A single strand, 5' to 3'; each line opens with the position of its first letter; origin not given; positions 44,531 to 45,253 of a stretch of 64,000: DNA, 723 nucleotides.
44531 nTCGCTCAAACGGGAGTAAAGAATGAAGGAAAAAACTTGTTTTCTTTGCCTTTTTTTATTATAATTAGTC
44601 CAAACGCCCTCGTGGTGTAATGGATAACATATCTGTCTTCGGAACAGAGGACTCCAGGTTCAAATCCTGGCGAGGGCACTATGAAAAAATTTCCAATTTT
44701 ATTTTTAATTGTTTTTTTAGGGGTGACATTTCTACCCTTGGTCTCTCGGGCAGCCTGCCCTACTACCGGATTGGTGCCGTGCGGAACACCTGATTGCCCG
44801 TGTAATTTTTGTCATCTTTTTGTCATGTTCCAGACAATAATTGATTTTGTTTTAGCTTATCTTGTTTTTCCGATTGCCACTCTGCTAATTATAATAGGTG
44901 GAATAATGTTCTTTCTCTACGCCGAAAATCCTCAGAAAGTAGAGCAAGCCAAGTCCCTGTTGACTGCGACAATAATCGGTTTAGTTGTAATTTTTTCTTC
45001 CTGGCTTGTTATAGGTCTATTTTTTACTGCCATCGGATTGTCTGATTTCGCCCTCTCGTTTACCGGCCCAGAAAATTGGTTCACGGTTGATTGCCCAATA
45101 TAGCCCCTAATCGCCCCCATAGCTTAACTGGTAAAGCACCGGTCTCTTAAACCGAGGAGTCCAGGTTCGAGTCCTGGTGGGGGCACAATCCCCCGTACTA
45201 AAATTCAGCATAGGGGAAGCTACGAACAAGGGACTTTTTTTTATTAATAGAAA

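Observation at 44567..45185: Protein-coding pilin gene punctuated by tRNAs: promoter, tRNA-Arg, 2 nt, ORF, 9 nt, tRNA-Lys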

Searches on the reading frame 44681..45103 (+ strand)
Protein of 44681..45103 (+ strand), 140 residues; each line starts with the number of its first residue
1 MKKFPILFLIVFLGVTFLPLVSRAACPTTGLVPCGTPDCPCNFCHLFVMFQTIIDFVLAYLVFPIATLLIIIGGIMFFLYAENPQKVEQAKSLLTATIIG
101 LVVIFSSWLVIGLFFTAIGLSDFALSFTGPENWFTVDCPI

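Call 4: search_protein_families(library=pfam, proteins=[window:44681-45103:+], max_evalue=0.01)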
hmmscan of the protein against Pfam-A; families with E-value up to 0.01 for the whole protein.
window:44681-45103:+ (140 aa): 2 families
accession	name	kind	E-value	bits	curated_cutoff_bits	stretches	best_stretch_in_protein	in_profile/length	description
PF18895.5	T4SS_pilin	-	9.7e-10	38.8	26.6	1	59-114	17-71/71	Type IV secretion system pilin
PF04956.18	TrbC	-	0.0042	17.7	27.9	1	49-107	40-91/98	TrbC/VIRB2 pilin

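Call 7: find_homologous_proteins(query=window:44681-45103:+)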
Query window:44681-45103:+ (140 aa): 48 proteins with E <= 0.001 among 241 candidates.
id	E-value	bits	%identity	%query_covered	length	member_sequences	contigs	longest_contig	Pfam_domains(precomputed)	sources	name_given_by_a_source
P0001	1.6e-84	299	99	100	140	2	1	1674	PF18895.6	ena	-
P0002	1.7e-69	250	90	100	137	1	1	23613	PF18895.6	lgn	-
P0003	3.9e-69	249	82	100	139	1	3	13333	PF18895.6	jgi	jgi:hypothetical protein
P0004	4.2e-69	249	83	99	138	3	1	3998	PF18895.6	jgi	-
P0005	7.0e-66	239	78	99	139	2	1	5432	PF18895.6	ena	-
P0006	9.0e-63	229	81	100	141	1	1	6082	PF18895.6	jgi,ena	-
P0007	9.5e-59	215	74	99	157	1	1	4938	PF18895.6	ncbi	-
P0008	4.8e-57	210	78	87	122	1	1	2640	PF18895.6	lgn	-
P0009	4.0e-54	200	72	100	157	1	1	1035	PF18895.6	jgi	jgi:hypothetical protein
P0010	4.2e-51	191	60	100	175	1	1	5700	PF18895.6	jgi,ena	-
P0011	1.4e-49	186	64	98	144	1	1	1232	PF18895.6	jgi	-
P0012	1.2e-48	183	67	99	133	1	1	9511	PF18895.6,PF19590.5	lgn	-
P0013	5.0e-48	181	62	99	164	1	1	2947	PF18895.6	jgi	jgi:hypothetical protein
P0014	5.1e-46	174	62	98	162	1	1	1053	PF18895.6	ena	-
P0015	8.3e-46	174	63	88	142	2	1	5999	PF18895.6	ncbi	-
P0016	8.3e-46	174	54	100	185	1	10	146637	PF18895.6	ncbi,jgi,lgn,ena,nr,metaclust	ncbi:hypothetical protein AMJ48_00670 [Parcubacteria bacterium DG_74_1]|nr:MAG: hypothetical protein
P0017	7.3e-45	170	52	100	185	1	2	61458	PF18895.6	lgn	-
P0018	4.3e-44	168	60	99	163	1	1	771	PF18895.6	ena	-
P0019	8.7e-44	167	53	100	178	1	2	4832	PF18895.6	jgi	-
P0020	3.3e-40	155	59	82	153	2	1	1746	PF18895.6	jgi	-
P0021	1.1e-38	150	51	99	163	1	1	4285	PF18895.6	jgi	jgi:hypothetical protein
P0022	3.2e-38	149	79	65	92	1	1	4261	PF18895.6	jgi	jgi:hypothetical protein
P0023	4.9e-38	148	52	99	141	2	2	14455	PF18895.6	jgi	-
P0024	2.7e-37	146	59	97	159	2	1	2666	PF18895.6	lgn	-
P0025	4.3e-37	145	55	97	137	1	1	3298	PF18895.6,PF04956.19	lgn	-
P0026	2.7e-34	136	47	99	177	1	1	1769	PF18895.6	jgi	-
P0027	1.8e-32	130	51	100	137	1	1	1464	PF18895.6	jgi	jgi:RsiW-degrading membrane proteinase PrsW (M82 family)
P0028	2.0e-28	117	44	81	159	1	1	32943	PF18895.6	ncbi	ncbi:MAG: pilin [bacterium]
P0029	3.8e-27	113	47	82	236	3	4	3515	PF00801.27,PF18895.6,PF18911.7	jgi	-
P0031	4.9e-25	106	50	74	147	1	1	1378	PF18895.6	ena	-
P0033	4.5e-21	93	43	75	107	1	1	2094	PF18895.6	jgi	-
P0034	9.8e-21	92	40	79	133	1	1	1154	PF18895.6,PF04956.19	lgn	-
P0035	1.2e-20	92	43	85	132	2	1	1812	PF18895.6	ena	-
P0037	7.8e-19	86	43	98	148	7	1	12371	PF18895.6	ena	-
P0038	1.0e-18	86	38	94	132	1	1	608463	PF18895.6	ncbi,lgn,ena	-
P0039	1.7e-18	85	38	99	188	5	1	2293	PF18895.6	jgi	-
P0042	6.5e-18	83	39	93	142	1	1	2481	PF18895.6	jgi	-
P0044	1.7e-17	82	39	93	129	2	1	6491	PF18895.6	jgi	-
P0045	2.3e-17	81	36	100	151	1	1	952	PF18895.6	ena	-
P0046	6.2e-17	80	39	71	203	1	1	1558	PF18895.6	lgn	-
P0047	1.0e-16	79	38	99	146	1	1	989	PF18895.6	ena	-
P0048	2.0e-16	78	42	98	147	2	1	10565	PF18895.6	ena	-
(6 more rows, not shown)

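Call 10: find_related_loci(query=A1, collection=genome_contigs, flank=3000)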
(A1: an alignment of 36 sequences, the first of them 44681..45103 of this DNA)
Query A1 (140 aa) in genome_contigs; peptide patterns used: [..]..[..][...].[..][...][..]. (x = any residue, [..] = any of these).
128 stretches matched a pattern; 79 encode a relative of the query (tblastn E <= 1e-3); 79 distinct loci.
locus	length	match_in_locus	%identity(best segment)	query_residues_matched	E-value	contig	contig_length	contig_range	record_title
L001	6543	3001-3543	54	1-140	9e-45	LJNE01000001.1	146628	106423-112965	MAG: Parcubacteria bacterium DG_74_1 15826, whole genome shotgun sequence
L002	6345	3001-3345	47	26-140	1e-36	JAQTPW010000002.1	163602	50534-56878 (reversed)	MAG: Candidatus Paceibacterota bacterium isolate STB_125 NODE_220_length_163602_cov_4.605236_Sandtown_B, whole genome sh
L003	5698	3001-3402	45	1-139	4e-34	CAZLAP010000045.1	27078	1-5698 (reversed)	MAG TPA_asm: uncultured Candidatus Saccharibacteria bacterium isolate SRP185410_co1_65 genome assembly, contig: k141_191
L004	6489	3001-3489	38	1-140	3e-31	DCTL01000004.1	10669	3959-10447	MAG TPA_asm: Patescibacteria group bacterium UBA1441 UBA1441_contig_38342, whole genome shotgun sequence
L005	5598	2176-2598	44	1-138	1e-30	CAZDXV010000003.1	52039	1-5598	MAG TPA_asm: uncultured Candidatus Saccharibacteria bacterium isolate SRP141376_co2_224 genome assembly, contig: NODE_15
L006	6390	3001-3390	43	7-139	1e-30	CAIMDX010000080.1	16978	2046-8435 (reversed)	uncultured bacterium isolate AM_bin-0091 genome assembly, contig: bin-0091:80/81, whole genome shotgun sequence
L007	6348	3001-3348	43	23-138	3e-30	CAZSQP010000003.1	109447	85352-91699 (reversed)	MAG TPA_asm: uncultured Candidatus Saccharibacteria bacterium isolate SRP332253_co2_159 genome assembly, contig: NODE_10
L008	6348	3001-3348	47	19-140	1e-29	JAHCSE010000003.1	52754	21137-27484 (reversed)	MAG: Patescibacteria group bacterium isolate Bin_194 c_000000000003, whole genome shotgun sequence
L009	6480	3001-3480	44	1-140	2e-29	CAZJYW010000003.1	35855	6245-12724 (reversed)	MAG TPA_asm: uncultured Candidatus Saccharibacteria bacterium isolate binchicken_co89_173 genome assembly, contig: NODE_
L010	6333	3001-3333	46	30-140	2e-29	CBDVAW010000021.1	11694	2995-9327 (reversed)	MAG TPA_asm: uncultured bacterium isolate SRR21487742_binner13_Refined_44 genome assembly, contig: ERZ26661670.2737, who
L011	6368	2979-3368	42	4-139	2e-29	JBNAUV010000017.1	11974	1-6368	MAG: Minisyncoccales bacterium isolate Kamch4342-D-MF-021 bin12.fa-17, whole genome shotgun sequence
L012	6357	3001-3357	49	28-140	4e-29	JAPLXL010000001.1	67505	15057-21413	MAG: Candidatus Nealsonbacteria bacterium isolate LacPavin_0920_SED4_MAG_36_17 LacPavin_0920_SED4_scaffold_3343010, whol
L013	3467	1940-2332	44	3-139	6e-29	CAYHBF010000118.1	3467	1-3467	MAG TPA_asm: uncultured Candidatus Saccharibacteria bacterium isolate ERP119294_co2_146 genome assembly, contig: k141_25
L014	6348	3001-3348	39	20-139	2e-28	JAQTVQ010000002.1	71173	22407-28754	MAG: Candidatus Paceibacterota bacterium isolate STB_91 NODE_775_length_71173_cov_12.136602_Sandtown_B, whole genome sho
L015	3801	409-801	37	6-139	3e-28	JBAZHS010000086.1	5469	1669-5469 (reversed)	MAG: Parachlamydiales bacterium isolate SO_2017_LW3_76 NODE_54679_length_5469_cov_0.650505_LW162_2017, whole genome shot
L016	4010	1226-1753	38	1-139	5e-28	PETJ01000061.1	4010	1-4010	MAG: Candidatus Nealsonbacteria bacterium CG01_land_8_20_14_3_00_12 CG01_land_8_20_14_3.00_scaffold_8671_c, whole genome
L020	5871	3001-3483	39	7-138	5e-27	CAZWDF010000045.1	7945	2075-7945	MAG TPA_asm: uncultured Candidatus Saccharibacteria bacterium isolate binchicken_co283_202 genome assembly, contig: NODE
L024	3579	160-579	36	1-140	3e-26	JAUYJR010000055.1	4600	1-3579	MAG: bacterium isolate C24_metabat.bin.158 C24_k141_233031, whole genome shotgun sequence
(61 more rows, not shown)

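Call 13: find_related_loci(query=window:44681-45103:+, collection=metagenome_contigs, flank=3000)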
Query window:44681-45103:+ (140 aa) in metagenome_contigs; peptide patterns used: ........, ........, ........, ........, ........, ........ (x = any residue, [..] = any of these).
330 stretches matched a pattern; 7 encode a relative of the query (tblastn E <= 1e-3); 7 distinct loci.
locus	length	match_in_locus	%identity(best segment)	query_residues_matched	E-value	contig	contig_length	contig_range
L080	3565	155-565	83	1-138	3e-74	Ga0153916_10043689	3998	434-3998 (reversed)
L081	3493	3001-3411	81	1-140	4e-69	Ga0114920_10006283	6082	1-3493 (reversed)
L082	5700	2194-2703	60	1-140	2e-59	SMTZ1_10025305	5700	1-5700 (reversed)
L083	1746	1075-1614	48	1-140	1e-45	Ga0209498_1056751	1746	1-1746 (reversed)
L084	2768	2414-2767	52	1-88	1e-30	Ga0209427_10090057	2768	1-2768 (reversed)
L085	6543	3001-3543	54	1-140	6e-46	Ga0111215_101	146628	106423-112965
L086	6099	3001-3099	45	87-119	2e-5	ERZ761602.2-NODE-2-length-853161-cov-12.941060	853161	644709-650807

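Call 39: predict_structure(alignment_id=A1)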
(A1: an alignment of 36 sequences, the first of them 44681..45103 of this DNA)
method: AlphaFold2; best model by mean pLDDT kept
length: 140 residues; sequences in the alignment: 36
mean_pLDDT: 77.5   pTM: 0.60
mean pLDDT of the five models: 77.5, 74.3, 74.0, 73.5, 68.6
residues with pLDDT >= 90: 40; 70-90: 57; 50-70: 42; < 50: 1
segments of 3 or more residues with pLDDT < 50: none
pLDDT, mean of each block of 10 residues (from residue 1): 69 68 58 68 73 81 91 93 93 95 89 82 61 64
secondary structure, 60 per line:
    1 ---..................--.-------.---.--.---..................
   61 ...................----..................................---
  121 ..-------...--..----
elements in order: H4-21 H43-79 H84-117

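Call 41: search_solved_structures(query=A1, max_evalue=1)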
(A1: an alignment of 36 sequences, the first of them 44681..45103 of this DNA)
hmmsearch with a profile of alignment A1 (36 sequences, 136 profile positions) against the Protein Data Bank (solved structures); distinct sequences matched with E-value up to 1: 0.

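Call 42: fold_search(model_id=the predicted structure, library=pdb)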
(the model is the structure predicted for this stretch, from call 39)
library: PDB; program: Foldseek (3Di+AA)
matches with E <= 10: 17; with E <= 0.001: 0
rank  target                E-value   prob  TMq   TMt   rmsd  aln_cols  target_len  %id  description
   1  6cnn_A                3.8e+00  0.25  0.40  0.17  11.8        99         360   11  Cryo-EM structure of the human SK4/calmodulin channel complex in the Ca2+ bound state I (released 2018-05-02)
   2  6s7t_H                4.0e+00  0.06  0.16  0.20   9.0        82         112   18  Cryo-EM structure of human oligosaccharyltransferase complex OST-B (released 2019-12-18)
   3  9g3d_B                4.8e+00  0.11  0.37  0.16   9.9       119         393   12  Cryo-EM structure of SbmA in the inward-facing-narrow conformation bound to 2 sybodies (released 2025-07-23)
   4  7x9y_R                5.1e+00  0.09  0.26  0.15   4.5        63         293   14  Cryo-EM structure of the apo CCR3-Gi complex (released 2022-08-24)
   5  7y9b_A                6.2e+00  0.13  0.29  0.24   8.0       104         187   10  Crystal structure of the membrane (M) protein of a SARS-COV-2-related coronavirus (released 2022-08-17)
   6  8vc9_E                7.4e+00  0.21  0.37  0.15   3.4        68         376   12  Hybrid response regulator LvrB from Leptospira / phosphorylated REC form (released 2024-12-18)
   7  6v7u_B                7.9e+00  0.28  0.28  0.62   2.0        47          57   11  Structure of a phage-encoded quorum sensing anti-activator, Aqs1 (released 2020-12-16)
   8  6v7v_D                8.4e+00  0.23  0.27  0.62   2.1        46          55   11  Structure of a phage-encoded quorum sensing anti-activator, Aqs1 (released 2020-12-16)
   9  6lgq_C                8.4e+00  0.14  0.29  0.20   3.7        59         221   19  The crystal complex structure of histidine kinase and response regulator (released 2020-12-09)
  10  9g3g_B                8.4e+00  0.04  0.27  0.13   9.9       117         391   12  Cryo-EM structure of SbmA in the inward-facing-occluded conformation in lipid nanodiscs (released 2025-07-23)
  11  8dfu_0                8.9e+00  0.15  0.37  0.58   3.7        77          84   14  Cryo-EM structure of conjugation pili from Aeropyrum pernix (released 2023-03-22)
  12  9l9t_A                8.9e+00  0.10  0.32  0.25   7.0       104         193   13  Crystal structure of a coronaviral M protein in complex with a C-terminal peptide of the N protein (released 2025-11-05)
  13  8c31_D                8.9e+00  0.04  0.18  0.14   9.6        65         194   17  Dark state 1.8 Angstrom crystal structure of cobalamin binding domain belonging to a light-dependent transcription reg (released 2023-08-16)
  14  8vc9_C                9.5e+00  0.18  0.37  0.15   3.4        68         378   12  Hybrid response regulator LvrB from Leptospira / phosphorylated REC form (released 2024-12-18)
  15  8vc9_D                9.5e+00  0.18  0.36  0.15   3.1        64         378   12  Hybrid response regulator LvrB from Leptospira / phosphorylated REC form (released 2024-12-18)
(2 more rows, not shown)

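Call 59: find_encoding_contigs(protein=P0002, flank=1500, max_places=2)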
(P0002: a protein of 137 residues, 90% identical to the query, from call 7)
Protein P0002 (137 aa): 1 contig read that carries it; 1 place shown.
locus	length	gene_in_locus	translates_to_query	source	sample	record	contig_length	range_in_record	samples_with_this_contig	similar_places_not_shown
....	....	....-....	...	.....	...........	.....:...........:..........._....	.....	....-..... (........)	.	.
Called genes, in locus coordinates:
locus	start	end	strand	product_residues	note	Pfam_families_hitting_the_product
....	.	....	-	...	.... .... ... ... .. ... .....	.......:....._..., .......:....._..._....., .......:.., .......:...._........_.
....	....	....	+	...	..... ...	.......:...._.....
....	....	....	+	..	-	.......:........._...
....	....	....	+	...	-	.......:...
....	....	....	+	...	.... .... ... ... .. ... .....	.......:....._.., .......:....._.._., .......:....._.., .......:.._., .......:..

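Call 60: find_encoding_contigs(protein=P0009, flank=1500, max_places=2)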
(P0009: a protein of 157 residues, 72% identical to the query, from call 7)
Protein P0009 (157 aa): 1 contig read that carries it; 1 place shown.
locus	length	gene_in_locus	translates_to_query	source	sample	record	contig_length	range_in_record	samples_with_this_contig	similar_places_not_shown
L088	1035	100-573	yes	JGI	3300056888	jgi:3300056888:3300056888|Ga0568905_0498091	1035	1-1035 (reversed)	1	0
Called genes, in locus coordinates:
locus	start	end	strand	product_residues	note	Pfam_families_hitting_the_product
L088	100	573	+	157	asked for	PF18895:T4SS_pilin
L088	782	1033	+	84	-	?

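Call 61: find_encoding_contigs(protein=P0014, flank=1500, max_places=2)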
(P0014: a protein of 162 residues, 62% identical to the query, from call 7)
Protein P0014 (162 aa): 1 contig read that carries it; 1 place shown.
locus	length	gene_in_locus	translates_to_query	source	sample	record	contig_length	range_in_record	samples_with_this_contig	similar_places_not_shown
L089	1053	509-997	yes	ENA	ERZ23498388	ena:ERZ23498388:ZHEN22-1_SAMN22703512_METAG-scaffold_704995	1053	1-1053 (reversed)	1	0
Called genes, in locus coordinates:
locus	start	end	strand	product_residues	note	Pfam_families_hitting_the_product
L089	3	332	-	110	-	?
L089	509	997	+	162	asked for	PF18895:T4SS_pilin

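Call 62: find_encoding_contigs(protein=P0024, flank=1500, max_places=2)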
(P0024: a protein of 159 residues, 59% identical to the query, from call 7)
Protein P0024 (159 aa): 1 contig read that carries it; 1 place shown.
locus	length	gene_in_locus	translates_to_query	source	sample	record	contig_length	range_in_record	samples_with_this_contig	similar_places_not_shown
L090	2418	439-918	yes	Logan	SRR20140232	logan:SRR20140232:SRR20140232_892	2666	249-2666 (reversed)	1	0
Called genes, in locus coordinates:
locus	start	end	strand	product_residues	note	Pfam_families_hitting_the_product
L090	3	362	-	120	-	?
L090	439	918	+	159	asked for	PF18895:T4SS_pilin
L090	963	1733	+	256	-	-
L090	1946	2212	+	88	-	PF00312:Ribosomal_S15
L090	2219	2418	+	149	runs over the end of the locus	?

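Call 63: find_encoding_contigs(protein=P0003, flank=1500, max_places=2)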
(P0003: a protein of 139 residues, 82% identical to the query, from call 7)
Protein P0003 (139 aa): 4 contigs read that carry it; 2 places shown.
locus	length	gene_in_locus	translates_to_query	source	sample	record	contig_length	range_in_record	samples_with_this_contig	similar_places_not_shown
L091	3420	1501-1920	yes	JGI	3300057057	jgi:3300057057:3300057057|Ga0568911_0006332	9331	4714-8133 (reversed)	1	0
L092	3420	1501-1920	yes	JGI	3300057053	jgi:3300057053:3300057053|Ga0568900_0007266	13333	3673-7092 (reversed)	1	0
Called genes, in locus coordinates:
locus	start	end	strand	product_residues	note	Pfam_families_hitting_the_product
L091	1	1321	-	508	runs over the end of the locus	PF01743:PolyA_pol, PF12627:PolyA_pol_RNAbd, PF01966:HD, PF13735:tRNA_NucTran2_2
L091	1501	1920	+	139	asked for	PF18895:T4SS_pilin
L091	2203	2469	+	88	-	PF00312:Ribosomal_S15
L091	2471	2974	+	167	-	PF01936:NYN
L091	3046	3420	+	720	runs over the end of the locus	PF01138:RNase_PH, PF03725:RNase_PH_C, PF01138:RNase_PH, PF00013:KH_1, PF00575:S1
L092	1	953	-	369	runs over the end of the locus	PF12627:PolyA_pol_RNAbd, PF01966:HD, PF13735:tRNA_NucTran2_2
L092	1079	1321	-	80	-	PF01743:PolyA_pol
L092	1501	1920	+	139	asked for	PF18895:T4SS_pilin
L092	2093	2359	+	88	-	PF00312:Ribosomal_S15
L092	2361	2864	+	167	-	PF01936:NYN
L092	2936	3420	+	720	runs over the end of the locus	PF01138:RNase_PH, PF03725:RNase_PH_C, PF01138:RNase_PH, PF00013:KH_1, PF00575:S1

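Call 64: find_encoding_contigs(protein=P0005, flank=1500, max_places=2)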
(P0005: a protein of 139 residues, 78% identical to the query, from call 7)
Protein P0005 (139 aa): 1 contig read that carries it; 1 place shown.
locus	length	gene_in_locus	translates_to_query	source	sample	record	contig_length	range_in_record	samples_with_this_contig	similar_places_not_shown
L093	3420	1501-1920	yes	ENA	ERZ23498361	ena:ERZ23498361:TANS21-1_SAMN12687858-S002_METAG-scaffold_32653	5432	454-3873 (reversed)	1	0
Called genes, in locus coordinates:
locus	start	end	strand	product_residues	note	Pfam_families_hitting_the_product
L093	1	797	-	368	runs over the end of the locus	PF12627:PolyA_pol_RNAbd, PF01966:HD, PF13735:tRNA_NucTran2_2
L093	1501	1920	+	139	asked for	PF18895:T4SS_pilin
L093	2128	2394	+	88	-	PF00312:Ribosomal_S15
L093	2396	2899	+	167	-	PF01936:NYN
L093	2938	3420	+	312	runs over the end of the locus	?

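Call 65: find_encoding_contigs(protein=P0007, flank=1500, max_places=2)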
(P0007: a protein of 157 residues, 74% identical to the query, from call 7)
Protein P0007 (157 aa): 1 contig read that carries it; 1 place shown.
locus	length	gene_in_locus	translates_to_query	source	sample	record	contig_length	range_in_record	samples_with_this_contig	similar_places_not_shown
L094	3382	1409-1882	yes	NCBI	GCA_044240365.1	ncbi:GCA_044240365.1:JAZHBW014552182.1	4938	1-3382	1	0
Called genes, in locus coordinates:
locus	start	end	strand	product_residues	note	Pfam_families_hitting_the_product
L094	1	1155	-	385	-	?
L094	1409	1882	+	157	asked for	PF18895:T4SS_pilin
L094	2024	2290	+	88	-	PF00312:Ribosomal_S15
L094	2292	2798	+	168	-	PF01936:NYN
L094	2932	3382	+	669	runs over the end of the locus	?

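Call 66: find_encoding_contigs(protein=P0012, flank=1500, max_places=2)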
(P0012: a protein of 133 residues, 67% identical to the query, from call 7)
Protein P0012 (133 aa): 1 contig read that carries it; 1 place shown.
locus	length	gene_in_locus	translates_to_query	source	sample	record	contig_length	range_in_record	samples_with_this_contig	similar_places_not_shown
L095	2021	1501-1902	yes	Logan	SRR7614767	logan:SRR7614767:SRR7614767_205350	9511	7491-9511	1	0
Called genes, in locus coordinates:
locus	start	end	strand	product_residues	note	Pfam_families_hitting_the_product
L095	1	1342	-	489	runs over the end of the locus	PF01743:PolyA_pol, PF12627:PolyA_pol_RNAbd, PF01966:HD, PF13735:tRNA_NucTran2_2 (weak)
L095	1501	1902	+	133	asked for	PF18895:T4SS_pilin, PF19590:TrbL_3 (faint)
